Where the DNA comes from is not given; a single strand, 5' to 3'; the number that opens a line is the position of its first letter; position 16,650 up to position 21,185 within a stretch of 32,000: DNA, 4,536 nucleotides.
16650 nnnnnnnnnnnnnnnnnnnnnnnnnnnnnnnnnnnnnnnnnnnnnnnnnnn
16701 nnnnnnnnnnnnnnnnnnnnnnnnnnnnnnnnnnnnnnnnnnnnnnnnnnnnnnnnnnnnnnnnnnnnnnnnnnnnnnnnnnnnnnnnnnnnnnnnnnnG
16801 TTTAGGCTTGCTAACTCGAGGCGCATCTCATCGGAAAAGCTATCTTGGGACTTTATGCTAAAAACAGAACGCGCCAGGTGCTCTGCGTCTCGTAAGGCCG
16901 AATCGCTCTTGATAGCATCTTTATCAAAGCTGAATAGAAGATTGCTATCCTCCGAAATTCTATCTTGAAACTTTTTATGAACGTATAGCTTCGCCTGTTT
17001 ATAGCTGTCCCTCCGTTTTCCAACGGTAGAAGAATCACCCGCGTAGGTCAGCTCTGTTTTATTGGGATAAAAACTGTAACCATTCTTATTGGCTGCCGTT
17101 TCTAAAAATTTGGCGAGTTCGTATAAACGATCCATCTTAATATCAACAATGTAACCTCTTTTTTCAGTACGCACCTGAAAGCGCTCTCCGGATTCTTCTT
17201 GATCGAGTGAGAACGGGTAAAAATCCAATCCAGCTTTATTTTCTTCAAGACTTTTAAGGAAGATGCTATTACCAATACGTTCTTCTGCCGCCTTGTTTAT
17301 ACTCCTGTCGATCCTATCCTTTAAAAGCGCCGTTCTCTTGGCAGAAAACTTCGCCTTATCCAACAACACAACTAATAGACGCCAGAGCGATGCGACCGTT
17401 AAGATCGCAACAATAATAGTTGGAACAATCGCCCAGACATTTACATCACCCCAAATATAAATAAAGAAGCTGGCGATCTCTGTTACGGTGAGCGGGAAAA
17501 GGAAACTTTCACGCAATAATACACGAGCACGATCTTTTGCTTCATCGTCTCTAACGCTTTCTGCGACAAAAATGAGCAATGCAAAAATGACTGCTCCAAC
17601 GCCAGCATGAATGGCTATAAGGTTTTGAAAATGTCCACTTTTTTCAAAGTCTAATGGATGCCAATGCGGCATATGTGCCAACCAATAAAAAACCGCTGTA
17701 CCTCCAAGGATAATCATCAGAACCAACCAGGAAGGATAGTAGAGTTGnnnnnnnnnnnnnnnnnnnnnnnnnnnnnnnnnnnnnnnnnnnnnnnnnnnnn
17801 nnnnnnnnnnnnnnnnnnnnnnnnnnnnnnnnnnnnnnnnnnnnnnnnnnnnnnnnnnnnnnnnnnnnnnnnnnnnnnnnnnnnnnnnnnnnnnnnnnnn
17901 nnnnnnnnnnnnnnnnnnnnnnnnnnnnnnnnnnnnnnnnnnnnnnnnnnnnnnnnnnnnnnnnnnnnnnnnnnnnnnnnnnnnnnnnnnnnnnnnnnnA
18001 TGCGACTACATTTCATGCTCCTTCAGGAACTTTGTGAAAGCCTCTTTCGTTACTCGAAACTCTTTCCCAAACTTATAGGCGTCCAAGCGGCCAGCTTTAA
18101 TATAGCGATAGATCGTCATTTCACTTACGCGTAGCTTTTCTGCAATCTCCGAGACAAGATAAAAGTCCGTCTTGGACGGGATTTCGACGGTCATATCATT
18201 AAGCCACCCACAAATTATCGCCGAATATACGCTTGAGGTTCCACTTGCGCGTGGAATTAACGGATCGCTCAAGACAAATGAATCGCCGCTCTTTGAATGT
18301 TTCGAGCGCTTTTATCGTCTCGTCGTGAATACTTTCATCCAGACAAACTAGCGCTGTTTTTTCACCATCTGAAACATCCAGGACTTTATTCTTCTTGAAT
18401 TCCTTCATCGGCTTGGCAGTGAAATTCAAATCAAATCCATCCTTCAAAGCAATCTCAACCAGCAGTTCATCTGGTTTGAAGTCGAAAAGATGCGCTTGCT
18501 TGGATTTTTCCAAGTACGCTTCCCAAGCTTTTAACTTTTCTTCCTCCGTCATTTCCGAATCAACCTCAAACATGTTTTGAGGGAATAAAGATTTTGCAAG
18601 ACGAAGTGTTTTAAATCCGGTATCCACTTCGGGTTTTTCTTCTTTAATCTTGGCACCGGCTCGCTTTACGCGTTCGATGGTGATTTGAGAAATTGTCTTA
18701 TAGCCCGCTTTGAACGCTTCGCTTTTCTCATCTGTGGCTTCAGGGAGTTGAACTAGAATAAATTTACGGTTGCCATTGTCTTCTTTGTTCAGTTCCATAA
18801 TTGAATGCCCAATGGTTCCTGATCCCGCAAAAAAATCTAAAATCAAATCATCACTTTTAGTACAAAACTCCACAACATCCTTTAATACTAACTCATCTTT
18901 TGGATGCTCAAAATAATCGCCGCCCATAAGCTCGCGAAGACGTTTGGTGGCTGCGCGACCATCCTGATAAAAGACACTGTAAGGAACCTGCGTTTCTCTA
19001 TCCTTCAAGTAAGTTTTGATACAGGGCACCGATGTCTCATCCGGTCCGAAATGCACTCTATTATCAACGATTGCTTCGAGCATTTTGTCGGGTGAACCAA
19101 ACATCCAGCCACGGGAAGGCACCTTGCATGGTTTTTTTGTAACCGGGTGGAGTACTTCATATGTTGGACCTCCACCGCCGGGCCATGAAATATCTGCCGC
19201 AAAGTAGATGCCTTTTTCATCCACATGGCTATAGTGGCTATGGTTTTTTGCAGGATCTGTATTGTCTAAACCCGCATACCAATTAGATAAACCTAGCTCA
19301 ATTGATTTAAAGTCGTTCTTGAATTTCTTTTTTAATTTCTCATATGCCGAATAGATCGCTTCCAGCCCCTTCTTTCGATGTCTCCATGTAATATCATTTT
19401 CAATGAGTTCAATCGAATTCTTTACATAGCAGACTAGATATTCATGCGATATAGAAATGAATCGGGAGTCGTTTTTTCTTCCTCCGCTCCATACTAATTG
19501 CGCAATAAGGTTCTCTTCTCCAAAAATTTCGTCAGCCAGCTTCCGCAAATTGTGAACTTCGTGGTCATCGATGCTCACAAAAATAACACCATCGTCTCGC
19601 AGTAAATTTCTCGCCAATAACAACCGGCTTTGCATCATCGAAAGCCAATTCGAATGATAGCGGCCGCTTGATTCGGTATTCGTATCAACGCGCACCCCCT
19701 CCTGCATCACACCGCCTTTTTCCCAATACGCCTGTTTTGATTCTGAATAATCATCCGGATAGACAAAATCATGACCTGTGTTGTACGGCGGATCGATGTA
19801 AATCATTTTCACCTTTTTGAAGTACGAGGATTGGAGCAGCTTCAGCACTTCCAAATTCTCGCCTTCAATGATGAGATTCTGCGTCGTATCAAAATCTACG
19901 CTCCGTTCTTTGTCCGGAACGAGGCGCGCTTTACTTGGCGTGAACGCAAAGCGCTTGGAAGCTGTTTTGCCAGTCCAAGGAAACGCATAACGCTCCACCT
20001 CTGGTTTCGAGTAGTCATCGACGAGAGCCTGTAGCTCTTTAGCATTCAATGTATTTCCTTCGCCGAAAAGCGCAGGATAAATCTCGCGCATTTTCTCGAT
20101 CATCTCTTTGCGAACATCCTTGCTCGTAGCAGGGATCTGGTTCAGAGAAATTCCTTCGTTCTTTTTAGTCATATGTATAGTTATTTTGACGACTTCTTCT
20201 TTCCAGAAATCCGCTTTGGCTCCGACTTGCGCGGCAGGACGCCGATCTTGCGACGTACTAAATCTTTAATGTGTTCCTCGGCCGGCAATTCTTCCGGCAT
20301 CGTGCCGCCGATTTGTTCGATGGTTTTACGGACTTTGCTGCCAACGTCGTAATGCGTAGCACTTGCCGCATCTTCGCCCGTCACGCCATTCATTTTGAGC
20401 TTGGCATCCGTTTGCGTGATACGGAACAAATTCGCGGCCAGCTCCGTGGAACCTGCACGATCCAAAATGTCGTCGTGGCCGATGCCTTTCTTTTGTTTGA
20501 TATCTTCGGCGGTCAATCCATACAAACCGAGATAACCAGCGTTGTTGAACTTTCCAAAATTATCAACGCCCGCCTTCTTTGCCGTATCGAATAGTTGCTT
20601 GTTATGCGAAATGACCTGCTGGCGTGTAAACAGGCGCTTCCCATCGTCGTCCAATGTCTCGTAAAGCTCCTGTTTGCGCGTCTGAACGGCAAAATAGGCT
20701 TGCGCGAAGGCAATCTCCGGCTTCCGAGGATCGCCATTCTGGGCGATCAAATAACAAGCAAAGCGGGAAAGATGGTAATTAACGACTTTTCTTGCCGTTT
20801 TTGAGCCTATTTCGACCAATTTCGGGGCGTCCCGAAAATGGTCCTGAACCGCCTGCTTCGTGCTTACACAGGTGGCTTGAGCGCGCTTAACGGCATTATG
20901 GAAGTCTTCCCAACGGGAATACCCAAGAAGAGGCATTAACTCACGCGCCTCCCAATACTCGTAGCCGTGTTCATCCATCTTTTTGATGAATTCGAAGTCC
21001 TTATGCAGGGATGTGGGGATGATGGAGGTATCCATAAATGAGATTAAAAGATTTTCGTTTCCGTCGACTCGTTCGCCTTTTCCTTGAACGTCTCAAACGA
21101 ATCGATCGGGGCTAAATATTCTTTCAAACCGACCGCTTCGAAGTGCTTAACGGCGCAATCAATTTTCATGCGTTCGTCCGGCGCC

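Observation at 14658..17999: Orphan 1113-aa polytopic membrane protein as the last gene of a Type III R-M operon: candidate undescribed defence component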

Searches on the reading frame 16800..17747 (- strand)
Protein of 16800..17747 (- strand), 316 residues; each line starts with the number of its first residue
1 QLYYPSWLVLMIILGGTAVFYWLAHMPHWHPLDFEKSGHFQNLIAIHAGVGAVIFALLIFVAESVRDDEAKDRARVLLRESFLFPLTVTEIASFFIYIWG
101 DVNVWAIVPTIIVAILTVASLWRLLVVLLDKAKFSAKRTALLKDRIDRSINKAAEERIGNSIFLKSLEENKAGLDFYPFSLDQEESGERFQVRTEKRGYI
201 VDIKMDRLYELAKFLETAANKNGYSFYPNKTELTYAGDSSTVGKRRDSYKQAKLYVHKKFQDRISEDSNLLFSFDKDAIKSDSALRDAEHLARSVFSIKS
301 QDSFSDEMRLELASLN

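Call 58: find_homologous_proteins(query=A3, max_evalue=0.01)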
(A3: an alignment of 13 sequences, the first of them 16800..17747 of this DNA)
Query A3 (13 sequences) (316 aa, profile of the alignment): 14 proteins with E <= 0.01 among 8000 candidates.
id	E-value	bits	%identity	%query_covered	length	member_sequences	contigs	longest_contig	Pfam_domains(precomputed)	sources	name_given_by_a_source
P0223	1.1e-103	365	56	73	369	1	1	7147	-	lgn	-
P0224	1.2e-95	338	41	91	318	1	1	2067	-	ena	-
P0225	3.7e-93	330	59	64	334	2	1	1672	-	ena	-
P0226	3.3e-84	301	46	72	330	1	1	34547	-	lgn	-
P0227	2.7e-83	298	36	100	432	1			-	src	-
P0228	2.6e-80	288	28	99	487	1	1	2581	-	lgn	-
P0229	2.0e-58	216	56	41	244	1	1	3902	-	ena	-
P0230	1.2e-48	184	44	52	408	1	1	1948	-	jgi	-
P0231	1.4e-47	180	29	64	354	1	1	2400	-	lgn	-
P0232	1.6e-46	177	60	33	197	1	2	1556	-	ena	-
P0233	9.9e-46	174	33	74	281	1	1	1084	-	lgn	-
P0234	1.9e-41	160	30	53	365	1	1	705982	-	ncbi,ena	-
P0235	9.0e-30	122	32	56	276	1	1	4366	-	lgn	-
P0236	2.6e-4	38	-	-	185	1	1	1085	-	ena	-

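Call 65: search_protein_families(library=pfam, alignment_id=A3, max_evalue=10)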
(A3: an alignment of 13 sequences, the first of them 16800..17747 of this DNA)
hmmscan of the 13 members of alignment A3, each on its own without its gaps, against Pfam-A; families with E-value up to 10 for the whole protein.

A. member 1, window:16800-17747:- (316 aa): 3 families
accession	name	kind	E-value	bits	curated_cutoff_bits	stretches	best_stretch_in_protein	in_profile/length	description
PF10011.15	DUF2254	-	0.012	14.9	28.8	1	112-213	126-218/368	Predicted membrane protein (DUF2254)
PF01877.22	RNA_binding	-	0.1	13.3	26.9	1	250-280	71-101/120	RNA binding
PF18967.5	PycTM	-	0.37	11.7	27.2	1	101-128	4-31/107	Pycsar effector protein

B. families by the number of members that match (of 13 scanned): 22 families
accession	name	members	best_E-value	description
PF12648.12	TcpE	3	0.051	TcpE family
PF02453.23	Reticulon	2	3.2e-05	Reticulon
PF09709.15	Cas_Csd1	1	0.00031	CRISPR-associated protein (Cas_Csd1)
PF05227.19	CHASE3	1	0.0015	CHASE3 domain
PF10011.15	DUF2254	1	0.012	Predicted membrane protein (DUF2254)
PF19529.4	DUF6057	1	0.012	Family of unknown function (DUF6057)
PF20479.3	TMEM128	1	0.014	TMEM128 protein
PF11944.13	DUF3461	1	0.014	Protein of unknown function (DUF3461)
PF01877.22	RNA_binding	1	0.1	RNA binding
PF08855.15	DUF1825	1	0.1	Domain of unknown function (DUF1825)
PF20342.3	DUF6637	1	0.11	Family of unknown function (DUF6637)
PF04227.17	Indigoidine_A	1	0.13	Indigoidine synthase A like protein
PF08374.16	Protocadherin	1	0.26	Protocadherin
PF18967.5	PycTM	1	0.37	Pycsar effector protein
PF06600.16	DUF1140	1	0.37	Protein of unknown function (DUF1140)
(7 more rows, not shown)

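Call 76: find_encoding_contigs(protein=P0234, flank=6000, max_places=2)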
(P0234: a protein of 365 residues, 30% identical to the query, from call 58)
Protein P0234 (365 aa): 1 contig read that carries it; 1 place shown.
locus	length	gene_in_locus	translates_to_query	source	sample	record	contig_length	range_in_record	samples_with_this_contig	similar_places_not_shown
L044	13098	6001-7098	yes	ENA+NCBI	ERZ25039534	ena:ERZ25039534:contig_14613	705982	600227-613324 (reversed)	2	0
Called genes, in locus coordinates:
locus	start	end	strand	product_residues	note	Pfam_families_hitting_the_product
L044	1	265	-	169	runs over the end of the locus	PF03928:HbpS-like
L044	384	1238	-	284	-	PF03734:YkuD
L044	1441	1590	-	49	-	-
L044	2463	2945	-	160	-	PF02639:DUF188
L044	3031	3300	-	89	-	-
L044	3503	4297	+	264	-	PF03734:YkuD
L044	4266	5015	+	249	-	-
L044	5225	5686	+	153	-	PF05981:CreA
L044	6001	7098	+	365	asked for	-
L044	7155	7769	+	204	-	-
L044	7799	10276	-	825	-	PF00580:UvrD-helicase, PF13245:AAA_19, PF13604:AAA_30 (faint), PF00580:UvrD-helicase, PF13361:UvrD_C, PF13538:UvrD_C_2 (faint)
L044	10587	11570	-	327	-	PF03401:TctC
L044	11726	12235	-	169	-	PF13279:4HBT_2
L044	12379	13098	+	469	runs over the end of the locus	PF01565:FAD_binding_4, PF02913:FAD-oxidase_C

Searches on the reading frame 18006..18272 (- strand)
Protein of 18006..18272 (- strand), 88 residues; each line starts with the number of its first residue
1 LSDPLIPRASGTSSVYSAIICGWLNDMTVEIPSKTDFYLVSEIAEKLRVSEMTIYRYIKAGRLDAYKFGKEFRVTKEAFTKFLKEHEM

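Call 6: search_protein_families(library=pfam, proteins=[window:18006-18272:-], max_evalue=0.1)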
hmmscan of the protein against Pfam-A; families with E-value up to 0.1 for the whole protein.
window:18006-18272:- (88 aa): 11 families
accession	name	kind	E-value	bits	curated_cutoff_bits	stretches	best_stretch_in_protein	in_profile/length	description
PF12728.13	HTH_17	-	2e-11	44.4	27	1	40-86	4-50/51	Helix-turn-helix domain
PF08279.18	HTH_11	-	5.3e-05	23.5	25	1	41-60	19-38/55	HTH domain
PF13309.12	HTH_22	-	0.00011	22.6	29.6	1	40-59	44-63/63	HTH domain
PF13384.12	HTH_23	-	0.00021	21.5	24.6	1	40-60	20-40/50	Homeodomain-like domain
PF13551.12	HTH_29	-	0.0039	17.7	28.1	1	40-60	15-35/64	Winged helix-turn helix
PF02796.21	HTH_7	-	0.011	16.2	23.8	1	40-60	24-44/45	Helix-turn-helix domain of resolvase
PF08281.18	Sigma70_r4_2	-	0.012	15.7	25.7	1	41-62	30-51/54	Sigma-70, region 4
PF00376.29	MerR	-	0.013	15.8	28.2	1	41-63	3-25/38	MerR family regulatory protein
PF00440.29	TetR_N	-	0.034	14.4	24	1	40-57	19-36/47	Bacterial regulatory proteins, tetR family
PF13518.12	HTH_28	-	0.074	13.6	25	0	40-59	15-34/52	Helix-turn-helix domain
PF06056.18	Terminase_5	-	0.089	13.2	20.3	0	38-62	14-38/58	Putative ATPase subunit of terminase (gpP-like)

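Call 7: search_protein_families(library=padloc, proteins=[window:18006-18272:-], max_evalue=0.1)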
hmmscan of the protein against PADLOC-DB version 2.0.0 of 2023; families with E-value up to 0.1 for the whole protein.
window:18006-18272:- (88 aa): 5 families
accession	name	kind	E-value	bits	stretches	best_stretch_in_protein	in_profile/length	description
PDLC04133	mad1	-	6.4e-09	34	1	37-85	5-53/60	mads_1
PDLC03356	MTase_II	-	0.0038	14.1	1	38-86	6-54/545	Type II methyltransferase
PDLC01457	WYL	-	0.009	13.6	1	40-60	21-41/229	"CAS-I,CAS-II,CAS-III,CAS-IV,CAS-V,CAS-VI; associated_signaling"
PDLC01434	CasR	-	0.023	12.6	1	40-60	144-164/191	"CAS-I,CAS-II,CAS-III,CAS-IV,CAS-V,CAS-VI; associated_signaling"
PDLC01268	CasR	-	0.024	12.6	1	40-60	140-160/179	"CAS-I,CAS-II,CAS-III,CAS-IV,CAS-V,CAS-VI; associated_signaling"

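Call 8: search_protein_families(library=ncbifam, proteins=[window:18006-18272:-], max_evalue=1)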
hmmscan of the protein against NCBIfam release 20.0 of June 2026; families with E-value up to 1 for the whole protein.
window:18006-18272:- (88 aa): 8 families
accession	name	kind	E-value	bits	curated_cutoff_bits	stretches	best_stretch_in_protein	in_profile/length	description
TIGR01764.1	excise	domain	4.3e-13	49.4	28.8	1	40-84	4-48/49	excisionase family DNA-binding protein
NF047737.1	antiphage_MADS1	equivalog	5e-07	29.9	80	1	40-77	6-43/49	methylation-associated defense system helix-turn-helix domain-containing protein MAD1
NF040990.2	MamR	equivalog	0.0031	17.8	100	1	36-83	42-89/91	magnetosome protein MamR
TIGR03826.1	YvyF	hypoth_equivalog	0.025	14.6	124.15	1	40-68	49-77/137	TIGR03826 family flagellar region protein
NF033518.0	transpos_IS607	equivalog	0.038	13.5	110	1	42-86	2-47/187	IS607 family transposase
TIGR01884.1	cas_HTH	subfamily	0.064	12.6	60.2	1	40-60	159-179/202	CRISPR-associated CARF protein Csa3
NF033563.0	transpos_IS30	equivalog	0.084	12.6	80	1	42-74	66-97/267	IS30 family transposase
NF009949.0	PRK13413.1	equivalog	0.089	12.5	272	1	40-62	175-197/203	master DNA invertase Mpi family serine-type recombinase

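Call 9: search_protein_families(library=phrogs, proteins=[window:18006-18272:-], max_evalue=1)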
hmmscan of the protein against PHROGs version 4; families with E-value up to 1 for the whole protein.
window:18006-18272:- (88 aa): 26 families (the best 25 are shown)
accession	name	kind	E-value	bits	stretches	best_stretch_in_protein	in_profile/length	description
phrog_66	-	integration and excision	4.4e-08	34.2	1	32-86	88-143/412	excisionase and transcriptional regulator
phrog_6401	-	DNA, RNA and nucleotide metabolism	3.2e-07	31.1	1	34-87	6-60/64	DNA binding protein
phrog_2907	-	integration and excision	2.5e-06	28.9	1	41-85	10-59/117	excisionase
phrog_10045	-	DNA, RNA and nucleotide metabolism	5.8e-06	27.1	1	31-80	14-64/74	HTH DNA binding protein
phrog_1840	-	integration and excision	2.2e-05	25.9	1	38-86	7-56/90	excisionase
phrog_32138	-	DNA, RNA and nucleotide metabolism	0.0018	19.2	1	39-64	20-45/54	DNA binding protein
phrog_2655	-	integration and excision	0.003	18.2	1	36-83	113-164/181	excisionase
phrog_3470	-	unknown function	0.0038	18.3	1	35-73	4-42/193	-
phrog_12527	-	integration and excision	0.024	15.7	1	41-86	33-78/130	excisionase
phrog_14131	-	DNA, RNA and nucleotide metabolism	0.028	14.5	1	38-86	201-250/351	DNA binding protein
phrog_7735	-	integration and excision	0.029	15.8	1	38-67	6-35/99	excisionase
phrog_33310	-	unknown function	0.039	14.9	1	30-78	100-147/157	-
phrog_17819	-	unknown function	0.045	14.6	1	38-64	23-49/60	-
phrog_629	-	integration and excision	0.053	14.6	1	48-79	19-52/82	excisionase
phrog_12992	-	unknown function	0.055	14.5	1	47-76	45-74/88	-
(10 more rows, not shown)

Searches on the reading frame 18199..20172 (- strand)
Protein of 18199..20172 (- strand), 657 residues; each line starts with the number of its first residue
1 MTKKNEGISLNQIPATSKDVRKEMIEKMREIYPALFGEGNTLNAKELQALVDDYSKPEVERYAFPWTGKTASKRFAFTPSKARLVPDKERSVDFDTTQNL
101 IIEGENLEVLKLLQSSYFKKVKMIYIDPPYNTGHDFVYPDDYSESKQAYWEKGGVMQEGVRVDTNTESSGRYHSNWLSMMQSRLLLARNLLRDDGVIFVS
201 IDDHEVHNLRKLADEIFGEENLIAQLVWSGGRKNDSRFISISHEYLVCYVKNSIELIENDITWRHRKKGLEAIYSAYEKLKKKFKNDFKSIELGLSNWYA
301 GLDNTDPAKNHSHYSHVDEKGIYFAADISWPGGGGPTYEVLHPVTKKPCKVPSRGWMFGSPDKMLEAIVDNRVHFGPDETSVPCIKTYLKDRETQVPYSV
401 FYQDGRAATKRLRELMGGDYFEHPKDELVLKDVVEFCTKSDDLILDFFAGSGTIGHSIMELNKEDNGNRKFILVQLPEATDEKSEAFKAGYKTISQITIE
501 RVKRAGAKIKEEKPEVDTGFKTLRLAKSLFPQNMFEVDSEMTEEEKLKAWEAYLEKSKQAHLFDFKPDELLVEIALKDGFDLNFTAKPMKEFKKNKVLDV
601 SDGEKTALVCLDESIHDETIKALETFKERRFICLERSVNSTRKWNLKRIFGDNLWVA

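Call 6: search_protein_families(library=pfam, proteins=[window:18199-20172:-], max_evalue=0.1)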
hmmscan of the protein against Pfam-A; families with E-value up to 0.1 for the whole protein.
window:18199-20172:- (657 aa): 2 families
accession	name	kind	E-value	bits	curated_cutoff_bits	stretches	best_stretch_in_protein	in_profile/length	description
PF01555.25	N6_N4_Mtase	-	8.4e-32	111.3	26.7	1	121-464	1-205/221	DNA methylase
PF03602.21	Cons_hypoth95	-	0.0045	17.1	24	0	107-135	102-128/182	Conserved hypothetical protein 95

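Call 7: search_protein_families(library=padloc, proteins=[window:18199-20172:-], max_evalue=0.1)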
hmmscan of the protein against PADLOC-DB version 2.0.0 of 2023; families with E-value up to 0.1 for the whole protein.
window:18199-20172:- (657 aa): 28 families (the best 25 are shown)
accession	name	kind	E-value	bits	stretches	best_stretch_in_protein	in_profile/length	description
PDLC03634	MTase_III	-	1.7e-177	590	1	12-651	4-611/621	Type III methyltransferase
PDLC03641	MTase_III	-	1.8e-106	355.2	1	45-540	49-511/657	Type III methyltransferase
PDLC03637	MTase_III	-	1.2e-89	299.4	2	16-254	42-266/513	Type III methyltransferase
PDLC03644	MTase_III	-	2.7e-84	281.9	1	92-533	32-429/542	Type III methyltransferase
PDLC03640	MTase_III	-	1.3e-64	216.7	1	85-482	32-437/654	Type III methyltransferase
PDLC03642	MTase_III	-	2.6e-51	172.9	2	93-253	77-218/528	Type III methyltransferase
PDLC03636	MTase_III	-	4.1e-45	152.6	3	172-256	92-178/575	Type III methyltransferase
PDLC03635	MTase_III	-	2.6e-42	143.4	2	173-462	265-552/708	Type III methyltransferase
PDLC03646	MTase_III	-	2.7e-41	139.4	2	173-481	518-829/1057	Type III methyltransferase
PDLC03639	MTase_III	-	5.6e-39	132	2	97-299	86-258/639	Type III methyltransferase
PDLC03278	MTase_II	-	1.3e-37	128.2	2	173-504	43-373/390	Type II methyltransferase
PDLC03638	MTase_III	-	1.3e-30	104.5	2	173-458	428-653/816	Type III methyltransferase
PDLC03354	MTase_II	-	1.4e-27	94.8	2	91-285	48-239/425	Type II methyltransferase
PDLC03300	MTase_II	-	3.8e-27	93.1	2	97-254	10-165/302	Type II methyltransferase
PDLC03643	MTase_III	-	1.1e-25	88.7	2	337-512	117-314/465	Type III methyltransferase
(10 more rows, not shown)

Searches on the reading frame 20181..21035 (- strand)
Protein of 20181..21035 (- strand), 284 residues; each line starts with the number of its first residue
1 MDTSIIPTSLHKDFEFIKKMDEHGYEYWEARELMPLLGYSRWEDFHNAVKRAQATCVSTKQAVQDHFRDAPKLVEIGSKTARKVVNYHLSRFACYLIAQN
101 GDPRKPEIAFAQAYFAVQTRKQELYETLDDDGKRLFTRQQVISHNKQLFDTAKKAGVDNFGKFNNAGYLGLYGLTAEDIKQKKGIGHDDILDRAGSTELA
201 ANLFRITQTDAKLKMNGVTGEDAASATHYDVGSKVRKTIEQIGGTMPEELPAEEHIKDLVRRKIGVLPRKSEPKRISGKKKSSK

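Call 6: search_protein_families(library=pfam, proteins=[window:20181-21035:-], max_evalue=0.1)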
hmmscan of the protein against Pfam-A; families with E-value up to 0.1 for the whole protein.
window:20181-21035:- (284 aa): 1 family
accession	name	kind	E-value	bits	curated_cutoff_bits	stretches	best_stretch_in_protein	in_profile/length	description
PF02498.22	Bro-N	-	5e-10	40.3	25.6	1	22-111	8-88/96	BRO family, N-terminal domain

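Call 7: search_protein_families(library=padloc, proteins=[window:20181-21035:-], max_evalue=0.1)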
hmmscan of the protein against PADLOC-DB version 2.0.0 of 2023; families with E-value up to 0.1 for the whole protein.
window:20181-21035:- (284 aa): 5 families
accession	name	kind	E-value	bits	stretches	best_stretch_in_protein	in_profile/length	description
PDLC04919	PDC-S13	-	7.1e-105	348.3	1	8-263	7-266/281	-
PDLC03083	Specificity_I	-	2e-68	229.1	1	14-262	6-264/717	Type I specificity subunit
PDLC04918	PDC-S13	-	8.5e-45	151.4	2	142-261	75-200/214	-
PDLC04871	PDC-S05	-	1.3e-30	104.7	1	8-128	8-128/468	-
PDLC04920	PDC-S13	-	3e-11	41.2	1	118-247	125-260/286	-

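Call 8: search_protein_families(library=ncbifam, proteins=[window:20181-21035:-], max_evalue=1)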
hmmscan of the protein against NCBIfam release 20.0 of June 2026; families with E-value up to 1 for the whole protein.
window:20181-21035:- (284 aa): 1 family
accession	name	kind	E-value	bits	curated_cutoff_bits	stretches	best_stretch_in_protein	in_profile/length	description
NF008573.0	PRK11525.1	equivalog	9.1e-101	337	242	1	8-263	7-273/288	DNA damage-inducible protein D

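Call 9: search_protein_families(library=phrogs, proteins=[window:20181-21035:-], max_evalue=1)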
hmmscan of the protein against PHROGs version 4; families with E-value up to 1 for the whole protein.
window:20181-21035:- (284 aa): 2 families
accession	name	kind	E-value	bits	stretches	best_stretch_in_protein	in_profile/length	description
phrog_8036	-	unknown function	3.4e-92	309.8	1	11-264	23-275/290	-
phrog_22279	-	unknown function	0.051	14.5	1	91-103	24-36/38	-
